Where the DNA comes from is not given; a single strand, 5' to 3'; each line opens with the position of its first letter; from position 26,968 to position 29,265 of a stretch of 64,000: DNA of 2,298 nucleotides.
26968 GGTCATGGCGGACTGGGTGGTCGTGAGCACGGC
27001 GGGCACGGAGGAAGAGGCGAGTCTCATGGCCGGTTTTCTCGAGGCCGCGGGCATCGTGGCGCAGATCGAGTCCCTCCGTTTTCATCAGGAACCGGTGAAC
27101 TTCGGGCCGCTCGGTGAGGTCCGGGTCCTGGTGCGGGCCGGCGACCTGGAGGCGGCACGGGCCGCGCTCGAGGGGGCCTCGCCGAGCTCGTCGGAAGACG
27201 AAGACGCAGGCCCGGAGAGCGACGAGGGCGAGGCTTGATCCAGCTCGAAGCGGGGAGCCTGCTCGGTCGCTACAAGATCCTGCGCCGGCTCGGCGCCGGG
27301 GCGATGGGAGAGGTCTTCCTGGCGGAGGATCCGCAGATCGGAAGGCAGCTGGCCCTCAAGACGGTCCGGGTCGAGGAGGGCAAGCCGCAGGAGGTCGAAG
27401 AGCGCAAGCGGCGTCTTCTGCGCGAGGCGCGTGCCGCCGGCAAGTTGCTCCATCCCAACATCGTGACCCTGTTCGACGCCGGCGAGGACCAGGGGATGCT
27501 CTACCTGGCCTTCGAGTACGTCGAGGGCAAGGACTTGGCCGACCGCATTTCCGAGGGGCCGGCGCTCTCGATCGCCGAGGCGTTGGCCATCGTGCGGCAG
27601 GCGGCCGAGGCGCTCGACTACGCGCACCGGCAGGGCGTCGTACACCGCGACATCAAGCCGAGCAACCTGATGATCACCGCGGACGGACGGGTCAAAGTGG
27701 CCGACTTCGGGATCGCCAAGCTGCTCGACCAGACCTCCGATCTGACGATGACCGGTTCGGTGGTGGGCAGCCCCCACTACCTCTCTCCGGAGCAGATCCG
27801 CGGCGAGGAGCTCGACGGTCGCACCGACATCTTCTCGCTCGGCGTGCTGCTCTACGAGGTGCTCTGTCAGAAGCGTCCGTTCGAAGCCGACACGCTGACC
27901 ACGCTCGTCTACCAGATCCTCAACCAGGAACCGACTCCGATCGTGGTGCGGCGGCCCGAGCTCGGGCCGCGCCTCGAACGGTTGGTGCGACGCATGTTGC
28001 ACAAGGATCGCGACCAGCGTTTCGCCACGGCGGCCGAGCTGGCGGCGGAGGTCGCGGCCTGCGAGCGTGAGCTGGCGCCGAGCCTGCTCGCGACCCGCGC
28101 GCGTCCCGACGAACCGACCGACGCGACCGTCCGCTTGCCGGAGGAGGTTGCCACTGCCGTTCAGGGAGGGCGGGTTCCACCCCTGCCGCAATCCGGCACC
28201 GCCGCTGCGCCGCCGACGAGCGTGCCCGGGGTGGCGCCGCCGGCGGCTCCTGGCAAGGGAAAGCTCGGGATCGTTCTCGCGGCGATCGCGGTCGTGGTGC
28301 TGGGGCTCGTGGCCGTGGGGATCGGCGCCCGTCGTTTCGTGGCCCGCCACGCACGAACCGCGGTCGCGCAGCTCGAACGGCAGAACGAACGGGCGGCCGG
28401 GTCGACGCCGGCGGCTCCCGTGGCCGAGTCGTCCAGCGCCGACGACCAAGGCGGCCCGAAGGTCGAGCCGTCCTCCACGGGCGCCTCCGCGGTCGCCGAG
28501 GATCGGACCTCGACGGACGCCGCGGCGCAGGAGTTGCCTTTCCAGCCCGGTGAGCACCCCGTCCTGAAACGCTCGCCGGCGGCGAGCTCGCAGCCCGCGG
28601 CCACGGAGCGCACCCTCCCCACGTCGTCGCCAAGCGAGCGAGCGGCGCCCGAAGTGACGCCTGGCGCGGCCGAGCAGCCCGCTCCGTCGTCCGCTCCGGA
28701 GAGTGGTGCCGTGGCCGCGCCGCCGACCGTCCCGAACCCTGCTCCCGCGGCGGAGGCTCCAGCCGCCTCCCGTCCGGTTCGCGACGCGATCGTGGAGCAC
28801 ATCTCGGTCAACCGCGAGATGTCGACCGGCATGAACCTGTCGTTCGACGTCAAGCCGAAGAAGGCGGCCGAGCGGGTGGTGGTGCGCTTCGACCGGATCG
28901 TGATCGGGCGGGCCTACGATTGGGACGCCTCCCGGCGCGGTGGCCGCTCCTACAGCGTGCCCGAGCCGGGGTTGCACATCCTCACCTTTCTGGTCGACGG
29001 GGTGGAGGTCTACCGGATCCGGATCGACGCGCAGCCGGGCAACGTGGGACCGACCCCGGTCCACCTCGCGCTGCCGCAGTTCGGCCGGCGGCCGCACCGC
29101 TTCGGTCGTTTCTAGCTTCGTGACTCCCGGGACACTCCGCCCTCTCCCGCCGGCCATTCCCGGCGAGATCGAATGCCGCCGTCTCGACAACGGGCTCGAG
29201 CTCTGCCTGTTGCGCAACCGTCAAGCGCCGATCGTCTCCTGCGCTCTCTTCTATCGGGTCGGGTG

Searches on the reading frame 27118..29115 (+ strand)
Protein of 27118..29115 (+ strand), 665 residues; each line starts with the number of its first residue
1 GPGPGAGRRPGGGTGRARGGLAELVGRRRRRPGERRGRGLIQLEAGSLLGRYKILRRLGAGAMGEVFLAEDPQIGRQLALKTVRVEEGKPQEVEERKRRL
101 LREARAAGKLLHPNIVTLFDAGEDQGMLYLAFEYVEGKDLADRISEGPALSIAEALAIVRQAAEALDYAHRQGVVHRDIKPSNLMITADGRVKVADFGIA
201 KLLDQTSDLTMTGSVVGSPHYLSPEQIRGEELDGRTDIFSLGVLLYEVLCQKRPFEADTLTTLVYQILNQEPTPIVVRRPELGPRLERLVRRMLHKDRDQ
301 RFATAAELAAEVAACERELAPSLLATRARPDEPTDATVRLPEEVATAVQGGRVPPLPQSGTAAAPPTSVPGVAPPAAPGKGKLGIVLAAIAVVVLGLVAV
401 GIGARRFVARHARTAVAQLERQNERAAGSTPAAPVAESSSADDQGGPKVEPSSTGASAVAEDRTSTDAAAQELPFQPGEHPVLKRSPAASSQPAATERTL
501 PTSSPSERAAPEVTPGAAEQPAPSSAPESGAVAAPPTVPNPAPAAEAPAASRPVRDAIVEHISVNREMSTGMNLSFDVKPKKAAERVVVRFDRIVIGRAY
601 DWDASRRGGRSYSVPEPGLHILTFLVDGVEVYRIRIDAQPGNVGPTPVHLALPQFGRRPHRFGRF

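Call 53: search_protein_families(library=ncbifam, proteins=[window:27118-29115:+], max_evalue=1e-10)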
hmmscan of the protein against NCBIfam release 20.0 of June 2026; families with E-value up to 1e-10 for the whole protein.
window:27118-29115:+ (665 aa): 11 families
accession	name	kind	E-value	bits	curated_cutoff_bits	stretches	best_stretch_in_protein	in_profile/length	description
NF033483.0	PknB_PASTA_kin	equivalog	2.5e-97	327.2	450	1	48-429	5-380/563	Stk1 family PASTA domain-containing Ser/Thr kinase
NF052427.1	StpK7MSMEG_1200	equivalog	1.5e-51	175.6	900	1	49-315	6-268/601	serine/threonine protein kinase StpK7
NF047741.1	antiphage_MADS6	equivalog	8.3e-50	169.9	460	2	149-322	295-467/612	methylation-associated defense system protein kinase MAD6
TIGR03903.1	TOMM_kin_cyc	equivalog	1.3e-48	165.7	705.75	1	75-316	3-248/1267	TOMM system kinase/cyclase fusion protein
NF009651.0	PRK13184.1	equivalog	3.8e-46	157.5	839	1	50-312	2-287/932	serine/threonine-protein kinase PknD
NF053615.1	SerThrKinAfsKStmc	equivalog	2.8e-34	118.9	1300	1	49-637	12-520/809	protein serine/threonine kinase AfsK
NF038150.1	lanthi_synth_IV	equivalog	3e-31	108.6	650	1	43-335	182-470/851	class IV lanthionine synthetase LanL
NF033442.0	BREX_PglW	equivalog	8.3e-29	100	990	1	89-322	246-494/1391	BREX system serine/threonine kinase PglW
NF038151.1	lanthi_synth_III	equivalog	5e-18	64.9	575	1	51-250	221-424/833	class III lanthionine synthetase LanKC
NF058632.1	SerThrKinPrkT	equivalog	3.6e-13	49.2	280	1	51-198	22-163/322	serine/threonine protein kinase PrkT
NF011464.0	PRK14879.1-7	equivalog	6.2e-11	42.4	246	1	92-222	45-175/221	Kae1-associated kinase Bud32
